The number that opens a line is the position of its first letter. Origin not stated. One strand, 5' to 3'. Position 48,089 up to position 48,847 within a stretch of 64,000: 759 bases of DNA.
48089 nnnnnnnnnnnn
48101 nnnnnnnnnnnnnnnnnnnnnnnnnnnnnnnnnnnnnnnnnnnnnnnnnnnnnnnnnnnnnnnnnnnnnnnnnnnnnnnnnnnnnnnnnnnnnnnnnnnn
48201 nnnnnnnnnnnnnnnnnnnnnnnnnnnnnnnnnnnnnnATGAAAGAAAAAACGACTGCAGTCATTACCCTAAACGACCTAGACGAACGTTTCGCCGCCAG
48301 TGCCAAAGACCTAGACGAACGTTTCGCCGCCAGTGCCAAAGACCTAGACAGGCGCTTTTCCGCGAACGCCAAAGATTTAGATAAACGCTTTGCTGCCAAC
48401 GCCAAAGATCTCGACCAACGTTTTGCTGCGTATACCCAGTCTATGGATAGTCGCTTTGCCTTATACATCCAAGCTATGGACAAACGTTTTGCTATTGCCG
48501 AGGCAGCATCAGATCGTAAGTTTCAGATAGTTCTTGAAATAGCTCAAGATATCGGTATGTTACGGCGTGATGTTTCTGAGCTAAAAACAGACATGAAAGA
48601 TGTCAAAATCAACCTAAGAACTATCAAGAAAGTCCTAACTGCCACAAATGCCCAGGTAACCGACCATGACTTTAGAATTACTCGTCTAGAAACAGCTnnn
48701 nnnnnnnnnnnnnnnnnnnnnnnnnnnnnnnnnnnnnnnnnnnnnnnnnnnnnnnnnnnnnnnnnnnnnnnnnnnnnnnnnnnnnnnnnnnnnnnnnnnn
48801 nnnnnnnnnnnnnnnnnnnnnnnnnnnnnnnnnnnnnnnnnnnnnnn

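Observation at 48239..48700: Small protein made of 33-bp/11-aa D-x-R-F tandem repeats, with the first two copies identical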

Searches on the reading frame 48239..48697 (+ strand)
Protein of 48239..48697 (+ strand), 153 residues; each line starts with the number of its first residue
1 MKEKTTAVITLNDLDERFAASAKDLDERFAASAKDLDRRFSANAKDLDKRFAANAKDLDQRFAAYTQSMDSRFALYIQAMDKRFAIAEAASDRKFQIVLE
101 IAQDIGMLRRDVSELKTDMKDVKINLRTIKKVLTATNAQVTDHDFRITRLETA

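Call 6: search_protein_families(library=pfam, proteins=[window:48239-48697:+], max_evalue=10)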
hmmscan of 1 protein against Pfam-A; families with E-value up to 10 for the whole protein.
window:48239-48697:+ (153 aa): 11 families
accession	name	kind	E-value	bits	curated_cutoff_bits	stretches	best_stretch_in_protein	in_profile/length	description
PF01442.23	Apolipoprotein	-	3.8e-06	27.2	90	1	12-85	69-142/190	Apolipoprotein A1/A4/E domain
PF10191.15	COG7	-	0.0022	16.8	33.9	1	63-130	33-97/772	Golgi complex component 7 (COG7)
PF24073.1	DUF7365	-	0.0045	17.5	27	1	92-123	67-98/101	Coiled-coil region of unknown function (DUF7365)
PF04513.17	Baculo_PEP_C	-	0.015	15.8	38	2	11-42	47-78/140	Baculovirus polyhedron envelope protein, PEP, C terminus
PF16331.10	TolA_bind_tri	-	0.019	15.5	30.1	1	81-151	3-70/76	TolA binding protein trimerisation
PF08702.15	Fib_alpha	-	0.021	15.5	29.9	1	100-149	32-81/143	Fibrinogen alpha/beta chain family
PF05531.17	NPV_P10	-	0.028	15.4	29.8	1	97-145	5-56/75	Nucleopolyhedrovirus P10 protein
PF05615.18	THOC7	-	0.17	12.7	28.7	1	37-136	18-120/136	Tho complex subunit 7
PF07889.17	DUF1664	-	0.17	12.4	34.6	1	73-130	64-114/124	Protein of unknown function (DUF1664)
PF05791.16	Bacillus_HBL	-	0.26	11.5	29.1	1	99-150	119-170/177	Bacillus haemolytic enterotoxin (HBL)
PF10241.14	KxDL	-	0.61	10.9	27.2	1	76-120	35-79/86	Uncharacterized conserved protein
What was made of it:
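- On Apolipoprotein A1/A4/E (PF01442): 27.2 bits, E=3.8e-6 (call 6).
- On Group-3 LEA / perilipin / synuclein 11-mer lipid-binding helices: None of these models appears among the Pfam hits even at E<=10 (call 6).
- No LEA or perilipin model appears even at E<=10 (call 6).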

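Call 8: search_protein_families(library=ncbifam, proteins=[window:48239-48697:+], max_evalue=10)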
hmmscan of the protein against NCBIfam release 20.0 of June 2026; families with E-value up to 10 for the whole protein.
window:48239-48697:+ (153 aa): 5 families
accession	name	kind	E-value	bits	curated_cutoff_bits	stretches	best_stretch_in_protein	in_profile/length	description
NF041344.1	XopF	subfamily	0.0014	17.5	500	1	33-143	406-512/549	XopF/Hpa4 family type III secretion system effector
TIGR00414.1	serS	equivalog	0.039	13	301.65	1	45-150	5-109/418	serine--tRNA ligase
NF049873.2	cytotoxin_MakE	exception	0.13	11.3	360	1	24-140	77-193/352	alpha-pore-forming cytotoxin subunit MakE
NF053525.1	thylo_ssr2422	subfamily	0.14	12.7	38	2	100-130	20-50/77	ssr2422 family thylakoid membrane protein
NF008261.0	PRK11032.1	equivalog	0.41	10.6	183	1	10-71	11-76/160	zinc ribbon-containing protein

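Call 9: search_protein_families(library=phrogs, proteins=[window:48239-48697:+], max_evalue=1)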
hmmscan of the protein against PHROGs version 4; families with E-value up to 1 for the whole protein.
window:48239-48697:+ (153 aa): 23 families
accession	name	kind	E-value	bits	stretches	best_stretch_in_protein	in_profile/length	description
phrog_33933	-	unknown function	0.00057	20.6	1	103-128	12-37/48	-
phrog_473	-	head and packaging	0.0031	18.9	1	103-129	44-70/75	virion structural protein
phrog_15851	-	unknown function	0.0092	17.4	1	36-74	35-72/117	-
phrog_24782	-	unknown function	0.014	16.3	0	45-60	33-48/82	-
phrog_18138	-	unknown function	0.016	16.6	0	69-120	38-89/95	-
phrog_30209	-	unknown function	0.019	16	0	99-138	62-99/102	-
phrog_1009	-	unknown function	0.02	15.9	1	103-151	34-82/103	-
phrog_9361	-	other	0.023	15.4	1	20-99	15-98/176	methyltransferase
phrog_3961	-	unknown function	0.029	15.3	1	73-135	29-94/112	-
phrog_3556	-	unknown function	0.038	14.1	1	99-132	177-210/276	-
phrog_28169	-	unknown function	0.065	14.5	1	21-67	96-140/160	-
phrog_2990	-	unknown function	0.071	14.3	0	93-143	51-101/133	-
phrog_1296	-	lysis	0.078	14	1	92-123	61-92/93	holin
phrog_10340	-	lysis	0.079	14.1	0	99-124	42-66/77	holin/anti-holin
phrog_27541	-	unknown function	0.08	14.4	1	8-54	24-66/79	-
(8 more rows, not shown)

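Call 10: find_homologous_proteins(query=window:48239-48697:+, max_evalue=0.001)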
Query window:48239-48697:+ (153 aa): 1 proteins with E <= 0.001 among 3284 candidates.
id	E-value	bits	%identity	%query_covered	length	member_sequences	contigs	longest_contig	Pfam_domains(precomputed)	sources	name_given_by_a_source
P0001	4.2e-5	42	39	42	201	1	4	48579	PF01442.24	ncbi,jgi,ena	-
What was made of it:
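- Tried and rejected: Word-indexed homologue search with the full protein gave one hit, P0001, through the repeat only (call 10).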

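Call 15: find_encoding_contigs(protein=window:48239-48697:+, flank=10000, max_places=6)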
Protein window:48239-48697:+ (153 aa): no gene with exactly this product is on record in the collection.
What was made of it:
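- Tried and rejected: The exact-sequence look-up found nothing on record (call 15).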

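Call 16: find_encoding_contigs(protein=P0001, flank=6000, max_places=4)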
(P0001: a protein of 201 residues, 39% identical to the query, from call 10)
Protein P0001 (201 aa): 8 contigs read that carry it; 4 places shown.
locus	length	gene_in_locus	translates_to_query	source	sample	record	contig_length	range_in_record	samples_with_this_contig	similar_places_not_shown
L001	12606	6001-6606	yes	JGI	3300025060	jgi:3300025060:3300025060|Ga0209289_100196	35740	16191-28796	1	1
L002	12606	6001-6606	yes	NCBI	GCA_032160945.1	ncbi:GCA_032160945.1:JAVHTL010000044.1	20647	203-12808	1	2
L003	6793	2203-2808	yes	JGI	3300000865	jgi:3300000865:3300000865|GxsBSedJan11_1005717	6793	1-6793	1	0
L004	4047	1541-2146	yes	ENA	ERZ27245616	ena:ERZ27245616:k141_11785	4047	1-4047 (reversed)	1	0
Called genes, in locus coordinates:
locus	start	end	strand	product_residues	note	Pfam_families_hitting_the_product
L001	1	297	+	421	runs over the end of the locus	-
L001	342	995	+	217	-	PF13671:AAA_33 (weak), PF00406:ADK, PF13207:AAA_17, PF13238:AAA_18 (weak), PF05191:ADK_lid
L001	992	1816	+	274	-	PF00557:Peptidase_M24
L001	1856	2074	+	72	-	PF01176:eIF-1a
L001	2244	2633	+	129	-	PF00416:Ribosomal_S13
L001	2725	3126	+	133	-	PF00411:Ribosomal_S11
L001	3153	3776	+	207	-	PF00163:Ribosomal_S4, PF01479:S4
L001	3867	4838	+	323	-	PF26169:HHH_XRCC3_RpoA (faint), PF01193:RNA_pol_L, PF01000:RNA_pol_A_bac, PF03118:RNA_pol_A_CTD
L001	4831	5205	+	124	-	PF01196:Ribosomal_L17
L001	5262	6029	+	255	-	PF01416:PseudoU_synth_1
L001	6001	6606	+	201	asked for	PF01442:Apolipoprotein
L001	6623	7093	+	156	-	PF00572:Ribosomal_L13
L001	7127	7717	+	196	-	PF00380:Ribosomal_S9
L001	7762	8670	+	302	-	PF00398:RrnaAD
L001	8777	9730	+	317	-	PF02899:Phage_int_SAM_1, PF13495:Phage_int_SAM_4, PF00589:Phage_integrase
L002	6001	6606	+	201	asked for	PF01442:Apolipoprotein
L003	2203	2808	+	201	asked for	PF01442:Apolipoprotein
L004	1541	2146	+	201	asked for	PF01442:Apolipoprotein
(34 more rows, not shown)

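Call 22: search_protein_representatives(protein=window:48239-48697:+)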
Query: 153 residues. Proteins with E-value up to 0.001 (for the whole library): 167; up to 1e-10: 9; up to 1e-30: 1. The best 150 are listed.
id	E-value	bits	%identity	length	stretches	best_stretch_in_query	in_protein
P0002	3.1e-32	127.7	30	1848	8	9-112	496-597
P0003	1.7e-27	112.4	46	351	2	13-100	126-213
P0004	1.6e-21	93.1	33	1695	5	10-83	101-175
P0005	3.3e-16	75.9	38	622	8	57-85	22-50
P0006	1.8e-14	70.3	22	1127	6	8-91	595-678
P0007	3.3e-13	66.2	36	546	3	10-99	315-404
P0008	1.1e-12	64.6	36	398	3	14-77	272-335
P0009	7.9e-12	61.8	42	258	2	11-85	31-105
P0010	1.9e-11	60.5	30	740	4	13-89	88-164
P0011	2.5e-10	56.9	42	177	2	10-62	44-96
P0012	2.7e-10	56.8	34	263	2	12-84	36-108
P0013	2.7e-10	56.8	44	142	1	6-105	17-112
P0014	6.7e-10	55.5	43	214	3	13-85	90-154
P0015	9.1e-10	55.1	35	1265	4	13-85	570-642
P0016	1.2e-09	54.7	40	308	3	12-84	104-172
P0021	8.4e-09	52.0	41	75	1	83-151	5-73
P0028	1.3e-07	48.1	43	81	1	84-153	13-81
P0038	1.2e-06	45.0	32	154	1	14-152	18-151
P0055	3.1e-06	43.7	30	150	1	12-153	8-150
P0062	7.2e-06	42.5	39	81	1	83-152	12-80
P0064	8.3e-06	42.3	48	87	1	95-152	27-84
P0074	2.4e-05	40.8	52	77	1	100-153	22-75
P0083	3.7e-05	40.2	36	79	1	81-153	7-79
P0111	1.7e-04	38.1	39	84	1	93-153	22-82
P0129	3.1e-04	37.2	43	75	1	94-153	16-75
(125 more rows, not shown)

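Call 24: search_protein_families(library=pfam, proteins=[P0021, P0028, P0083, P0129, P0064, P0074, P0111, P0038, P0003, P0009], max_evalue=0.1)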
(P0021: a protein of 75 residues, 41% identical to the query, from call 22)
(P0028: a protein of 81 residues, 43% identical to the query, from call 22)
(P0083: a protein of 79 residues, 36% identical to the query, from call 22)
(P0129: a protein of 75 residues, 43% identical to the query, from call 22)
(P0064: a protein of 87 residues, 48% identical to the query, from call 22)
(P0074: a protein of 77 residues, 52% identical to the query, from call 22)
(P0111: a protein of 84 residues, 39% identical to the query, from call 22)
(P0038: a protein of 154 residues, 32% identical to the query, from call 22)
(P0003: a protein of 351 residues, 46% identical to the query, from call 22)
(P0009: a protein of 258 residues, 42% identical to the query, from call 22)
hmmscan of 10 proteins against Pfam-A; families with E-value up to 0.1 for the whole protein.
P0021 (75 aa): 9 families
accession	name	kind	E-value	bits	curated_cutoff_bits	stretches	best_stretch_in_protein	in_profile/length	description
PF10805.13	DUF2730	-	0.011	16.2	24.9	1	34-72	56-96/102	Protein of unknown function (DUF2730)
PF04012.17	PspA_IM30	-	0.011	15.8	33.9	1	22-75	88-141/220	PspA/IM30 family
PF10473.14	CENP-F_leu_zip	-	0.019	15.5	34.5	1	7-70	42-104/140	Leucine-rich repeats of kinetochore protein Cenp-F/LEK1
PF19115.5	DUF5800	-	0.032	14.8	26.8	1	41-66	17-42/64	Family of unknown function (DUF5800)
PF07889.17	DUF1664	-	0.045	14.2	34.6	1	11-66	69-121/124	Protein of unknown function (DUF1664)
PF24073.1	DUF7365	-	0.056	14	27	0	24-53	70-99/101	Coiled-coil region of unknown function (DUF7365)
PF05531.17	NPV_P10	-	0.063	14.2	29.8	0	20-70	6-59/75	Nucleopolyhedrovirus P10 protein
PF25450.1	Rab11-FIP3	-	0.073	13.8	31.9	1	23-72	66-115/125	Rab11-FIP3-like domain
PF04728.18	LPP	-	0.079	13.7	29.1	0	30-57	5-32/53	Lipoprotein leucine-zipper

P0028 (81 aa): 12 families
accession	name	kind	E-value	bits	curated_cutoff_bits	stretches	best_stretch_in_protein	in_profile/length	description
PF05531.17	NPV_P10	-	0.0082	17.1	29.8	1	27-77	7-60/75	Nucleopolyhedrovirus P10 protein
PF24073.1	DUF7365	-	0.014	16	27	0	23-52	70-99/101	Coiled-coil region of unknown function (DUF7365)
PF20651.3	EXOC6_Sec15_N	-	0.019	15.3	27.2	1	12-68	10-66/170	Exocyst complex component EXOC6/Sec15, N-terminal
PF06419.17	COG6_N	-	0.021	15.4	27.4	1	11-78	13-80/114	Conserved oligomeric complex COG6, N-terminal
PF03210.18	Paramyx_P_V_C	-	0.022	15.2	25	1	21-58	4-41/154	Paramyxovirus P/V phosphoprotein C-terminal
PF10191.15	COG7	-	0.023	13.4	33.9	1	30-62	62-94/772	Golgi complex component 7 (COG7)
PF10779.14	XhlA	-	0.024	15.2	34.7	0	57-80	2-25/67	Haemolysin XhlA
PF16331.10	TolA_bind_tri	-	0.035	14.6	30.1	0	15-72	9-66/76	TolA binding protein trimerisation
PF23991.1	DUF7310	-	0.053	14.4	40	0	35-81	7-52/83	Coiled-coil region of unknown function (DUF7310)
PF10805.13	DUF2730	-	0.055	14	24.9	1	21-67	47-92/102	Protein of unknown function (DUF2730)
PF07544.18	Med9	-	0.078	13.5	26.9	0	21-67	33-79/80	RNA polymerase II transcription mediator complex subunit 9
PF07889.17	DUF1664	-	0.086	13.3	34.6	1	28-69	77-118/124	Protein of unknown function (DUF1664)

P0083 (79 aa): 27 families (the best 25 are shown)
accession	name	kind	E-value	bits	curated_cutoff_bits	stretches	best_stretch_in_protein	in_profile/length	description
PF06160.17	EzrA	-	0.002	16.9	39.6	1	34-77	99-142/557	Septation ring formation regulator, EzrA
PF13166.12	AAA_13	-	0.0023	17.1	36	1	22-77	409-464/713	AAA domain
PF07889.17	DUF1664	-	0.0031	18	34.6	1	32-68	83-119/124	Protein of unknown function (DUF1664)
PF13851.11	GAS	-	0.0034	17.2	32.3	1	18-75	22-79/200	Growth-arrest specific micro-tubule binding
PF06009.19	Laminin_II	-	0.0061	17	33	1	21-77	9-65/138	Laminin Domain II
PF12761.13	End3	-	0.0079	16.8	25.2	1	36-76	74-114/115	Actin cytoskeleton-regulatory complex protein END3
PF05546.16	She9_MDM33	-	0.0098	16.2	22.2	1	17-76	19-77/198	She9 / Mdm33 family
PF17456.7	TcpS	-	0.01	16.1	28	1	16-58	19-61/155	Toxin-coregulated pilus protein S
PF23991.1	DUF7310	-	0.014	16.3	40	0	55-79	28-52/83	Coiled-coil region of unknown function (DUF7310)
PF05478.16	Prominin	-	0.014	13.9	34.3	1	10-74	219-284/799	Prominin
PF25785.1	TPR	-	0.015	16.1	27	1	38-68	2-32/110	Nucleoprotein TPR-like domain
PF05377.16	FlaC_arch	-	0.015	16.1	27.8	1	37-76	1-40/55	Flagella accessory protein C (FlaC)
PF13864.11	Enkurin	-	0.017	16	23.6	1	2-56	30-89/92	Calmodulin-binding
PF04728.18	LPP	-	0.02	15.7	29.1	0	31-55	9-33/53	Lipoprotein leucine-zipper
PF04899.17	MbeD_MobD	-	0.021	15.4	21.6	1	52-76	44-68/70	MbeD/MobD like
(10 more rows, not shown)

P0129 (75 aa): 4 families
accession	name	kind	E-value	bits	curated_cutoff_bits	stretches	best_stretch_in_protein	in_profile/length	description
PF15821.10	DUF4709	-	0.0052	17.6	27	1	23-61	25-63/110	Domain of unknown function (DUF4709)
PF02403.27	Seryl_tRNA_N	-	0.0055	17.4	28.2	1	9-68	44-103/108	Seryl-tRNA synthetase N-terminal domain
PF23831.1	DUF7201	-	0.012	15.7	27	1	15-69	10-64/142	Coiled-coil region of unknown function (DUF7201)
PF24073.1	DUF7365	-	0.014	16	27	0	22-52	68-98/101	Coiled-coil region of unknown function (DUF7365)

P0064 (87 aa): 4 families
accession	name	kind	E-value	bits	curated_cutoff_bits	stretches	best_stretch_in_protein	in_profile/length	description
PF10191.15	COG7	-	0.0001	21.2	33.9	1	2-62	40-97/772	Golgi complex component 7 (COG7)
PF06009.19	Laminin_II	-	0.012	16.1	33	1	15-82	4-71/138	Laminin Domain II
PF07889.17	DUF1664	-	0.025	15.1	34.6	0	4-85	45-123/124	Protein of unknown function (DUF1664)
PF08702.15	Fib_alpha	-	0.06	14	29.9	1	3-50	84-131/143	Fibrinogen alpha/beta chain family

P0074 (77 aa): 2 families
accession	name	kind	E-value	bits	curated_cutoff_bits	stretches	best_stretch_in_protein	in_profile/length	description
PF24073.1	DUF7365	-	0.00027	21.5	27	1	10-46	63-99/101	Coiled-coil region of unknown function (DUF7365)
PF10805.13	DUF2730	-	0.088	13.4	24.9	0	26-52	57-83/102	Protein of unknown function (DUF2730)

P0111 (84 aa): 7 families
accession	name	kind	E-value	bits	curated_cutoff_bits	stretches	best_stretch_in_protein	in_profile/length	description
PF24073.1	DUF7365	-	0.0026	18.3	27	1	17-60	56-99/101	Coiled-coil region of unknown function (DUF7365)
PF06009.19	Laminin_II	-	0.007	16.8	33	1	17-82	5-67/138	Laminin Domain II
PF05378.19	Hydant_A_N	-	0.013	15.7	25.2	1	20-79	117-171/176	Hydantoinase/oxoprolinase N-terminal region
PF18822.6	CdvA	-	0.018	15.5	30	1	24-79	6-62/123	CdvA-like coiled-coil domain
PF16809.10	NleF_casp_inhib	-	0.021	15.3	24.1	1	9-71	5-67/145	NleF caspase inhibitor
PF20882.2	Sos7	-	0.067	13.8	27.3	1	24-72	20-67/75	Kinetochore protein Sos7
PF07889.17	DUF1664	-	0.087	13.3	34.6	1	18-70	66-118/124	Protein of unknown function (DUF1664)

P0038 (154 aa): 37 families (the best 25 are shown)
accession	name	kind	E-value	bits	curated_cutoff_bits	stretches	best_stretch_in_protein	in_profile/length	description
PF23991.1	DUF7310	-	8.4e-08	33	40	1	51-125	2-70/83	Coiled-coil region of unknown function (DUF7310)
PF01442.23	Apolipoprotein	-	1.8e-05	25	90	1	8-99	98-190/190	Apolipoprotein A1/A4/E domain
PF10046.14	BLOC1_2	-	4.1e-05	24.3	33.4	1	77-131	26-80/96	Biogenesis of lysosome-related organelles complex-1 subunit 2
PF10779.14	XhlA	-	0.00093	19.8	34.7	0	127-151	1-25/67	Haemolysin XhlA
PF01920.25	Prefoldin_2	-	0.0022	18.4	27.6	0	122-151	68-97/106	Prefoldin subunit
PF01519.22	DUF16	-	0.0026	18.7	40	2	24-96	31-101/104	Protein of unknown function DUF16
PF25526.1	LIP-1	-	0.0034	17.2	34.1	0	16-75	146-199/250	Liprin-alpha-like coiled coil domain 2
PF04102.17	SlyX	-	0.0037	18.3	30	0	117-152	11-46/67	SlyX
PF02601.20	Exonuc_VII_L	-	0.0043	17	35.9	1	8-150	150-270/315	Exonuclease VII, large subunit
PF04108.17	ATG17_like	-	0.0051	16.8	43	1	8-148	118-236/355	Autophagy protein ATG17-like domain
PF04513.17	Baculo_PEP_C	-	0.0054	17.2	38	0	47-106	40-99/140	Baculovirus polyhedron envelope protein, PEP, C terminus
PF06825.17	HSBP1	-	0.0058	16.9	28.6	0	71-97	13-39/51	Heat shock factor binding protein 1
PF08647.16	BRE1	-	0.013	16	27.9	0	22-82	5-64/95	BRE1 E3 ubiquitin ligase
PF13851.11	GAS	-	0.014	15.2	32.3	1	18-87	104-173/200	Growth-arrest specific micro-tubule binding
PF08702.15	Fib_alpha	-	0.015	16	29.9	1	40-150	23-129/143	Fibrinogen alpha/beta chain family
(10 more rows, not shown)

P0003 (351 aa): 6 families
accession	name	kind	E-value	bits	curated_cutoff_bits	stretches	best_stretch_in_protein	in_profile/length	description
PF01442.23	Apolipoprotein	-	2.1e-12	47.6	90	1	48-195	40-187/190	Apolipoprotein A1/A4/E domain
PF04513.17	Baculo_PEP_C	-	7.3e-06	26.5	38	0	122-128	24-37/140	Baculovirus polyhedron envelope protein, PEP, C terminus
PF12644.12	DUF3782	-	1.6e-05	25.4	24.4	0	196-268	9-78/78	Protein of unknown function (DUF3782)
PF07788.17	PDDEXK_10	-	2.6e-05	24.5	21.2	1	271-338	2-74/74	PD-(D/E)XK nuclease superfamily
PF08702.15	Fib_alpha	-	0.006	17.2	29.9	0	59-135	31-105/143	Fibrinogen alpha/beta chain family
PF18670.6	V_ATPase_I_N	-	0.0069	17.2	25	0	136-164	34-62/90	V-type ATPase subunit I, N-terminal domain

P0009 (258 aa): 6 families
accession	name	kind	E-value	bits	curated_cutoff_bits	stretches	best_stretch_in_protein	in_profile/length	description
PF06825.17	HSBP1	-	3.6e-06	27.1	28.6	1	30-58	10-38/51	Heat shock factor binding protein 1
PF01442.23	Apolipoprotein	-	0.00036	20.7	90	1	21-134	73-186/190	Apolipoprotein A1/A4/E domain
PF04513.17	Baculo_PEP_C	-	0.0082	16.6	38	0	68-89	62-83/140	Baculovirus polyhedron envelope protein, PEP, C terminus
PF06037.17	DUF922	-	0.02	15.4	27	1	15-77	85-149/153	Bacterial protein of unknown function (DUF922)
PF03461.20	TRCF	-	0.023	15.5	25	0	123-147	31-55/95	TRCF domain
PF02601.20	Exonuc_VII_L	-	0.041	13.8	35.9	1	20-134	146-260/315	Exonuclease VII, large subunit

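Call 28: find_encoding_contigs(protein=P0062, flank=6000, max_places=2)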
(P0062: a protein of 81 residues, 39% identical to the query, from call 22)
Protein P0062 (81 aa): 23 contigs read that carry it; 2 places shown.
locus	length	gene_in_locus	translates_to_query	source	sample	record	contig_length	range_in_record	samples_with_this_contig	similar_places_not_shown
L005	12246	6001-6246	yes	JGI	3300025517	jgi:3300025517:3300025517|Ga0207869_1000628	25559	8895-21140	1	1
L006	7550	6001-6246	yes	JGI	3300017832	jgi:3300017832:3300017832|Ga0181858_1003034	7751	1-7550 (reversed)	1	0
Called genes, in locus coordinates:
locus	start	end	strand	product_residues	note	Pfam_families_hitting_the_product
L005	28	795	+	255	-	-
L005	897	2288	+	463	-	PF00929:RNase_T, PF08411:ExoI_SH3, PF26016:ExoI_C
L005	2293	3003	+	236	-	PF09335:VTT_dom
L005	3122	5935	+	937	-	PF00005:ABC_tran (faint), PF02463:SMC_N (faint), PF03193:RsgA_GTPase (faint), PF13191:AAA_16 (faint), PF13304:AAA_21 (faint), PF13401:AAA_22 (faint), PF17760:UvrA_inter, PF17755:UvrA_DNA-bind, +5 more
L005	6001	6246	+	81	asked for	-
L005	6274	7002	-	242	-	PF09335:VTT_dom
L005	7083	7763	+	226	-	PF01386:Ribosomal_L25p, PF14693:Ribosomal_TL5_C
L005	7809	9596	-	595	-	PF00664:ABC_membrane, PF02463:SMC_N, PF00005:ABC_tran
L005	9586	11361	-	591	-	PF00664:ABC_membrane, PF02463:SMC_N (weak), PF00005:ABC_tran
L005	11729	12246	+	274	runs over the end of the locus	-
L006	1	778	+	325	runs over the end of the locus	?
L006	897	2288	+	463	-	PF00929:RNase_T, PF08411:ExoI_SH3, PF26016:ExoI_C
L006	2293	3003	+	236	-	PF09335:VTT_dom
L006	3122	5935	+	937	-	PF00005:ABC_tran (faint), PF02463:SMC_N (faint), PF03193:RsgA_GTPase (faint), PF13191:AAA_16 (faint), PF13304:AAA_21 (faint), PF13401:AAA_22 (faint), PF17760:UvrA_inter, PF17755:UvrA_DNA-bind, +5 more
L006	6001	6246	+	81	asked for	-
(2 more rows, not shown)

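Call 72: search_protein_families(library=pfam, alignment_id=A4, max_evalue=0.01)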
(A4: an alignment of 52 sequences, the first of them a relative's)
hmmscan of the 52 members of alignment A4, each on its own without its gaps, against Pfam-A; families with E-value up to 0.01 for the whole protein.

A. member 1, P0083 (79 aa): 7 families
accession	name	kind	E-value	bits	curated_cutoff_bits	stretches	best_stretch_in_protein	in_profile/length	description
PF06160.17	EzrA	-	0.002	16.9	39.6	1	34-77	99-142/557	Septation ring formation regulator, EzrA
PF13166.12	AAA_13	-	0.0023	17.1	36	1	22-77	409-464/713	AAA domain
PF07889.17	DUF1664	-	0.0031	18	34.6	1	32-68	83-119/124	Protein of unknown function (DUF1664)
PF13851.11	GAS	-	0.0034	17.2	32.3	1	18-75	22-79/200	Growth-arrest specific micro-tubule binding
PF06009.19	Laminin_II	-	0.0061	17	33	1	21-77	9-65/138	Laminin Domain II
PF12761.13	End3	-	0.0079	16.8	25.2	0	36-76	74-114/115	Actin cytoskeleton-regulatory complex protein END3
PF05546.16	She9_MDM33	-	0.0098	16.2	22.2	1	17-76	19-77/198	She9 / Mdm33 family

B. families by the number of members that match (of 52 scanned): 62 families (the first 25 are shown)
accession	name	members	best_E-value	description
PF07889.17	DUF1664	17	6.7e-07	Protein of unknown function (DUF1664)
PF24073.1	DUF7365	13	4.9e-05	Coiled-coil region of unknown function (DUF7365)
PF23991.1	DUF7310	12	0.00061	Coiled-coil region of unknown function (DUF7310)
PF05531.17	NPV_P10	10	0.002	Nucleopolyhedrovirus P10 protein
PF06009.19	Laminin_II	8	5.5e-06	Laminin Domain II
PF10805.13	DUF2730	8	0.0002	Protein of unknown function (DUF2730)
PF10473.14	CENP-F_leu_zip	7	0.00038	Leucine-rich repeats of kinetochore protein Cenp-F/LEK1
PF06160.17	EzrA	6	0.002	Septation ring formation regulator, EzrA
PF18052.6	Rx_N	5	0.00037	Rx N-terminal domain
PF13851.11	GAS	5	0.00084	Growth-arrest specific micro-tubule binding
PF05478.16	Prominin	5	0.0016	Prominin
PF16331.10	TolA_bind_tri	4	0.00039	TolA binding protein trimerisation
PF06419.17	COG6_N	4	0.0014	Conserved oligomeric complex COG6, N-terminal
PF13166.12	AAA_13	4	0.0015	AAA domain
PF04728.18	LPP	4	0.0016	Lipoprotein leucine-zipper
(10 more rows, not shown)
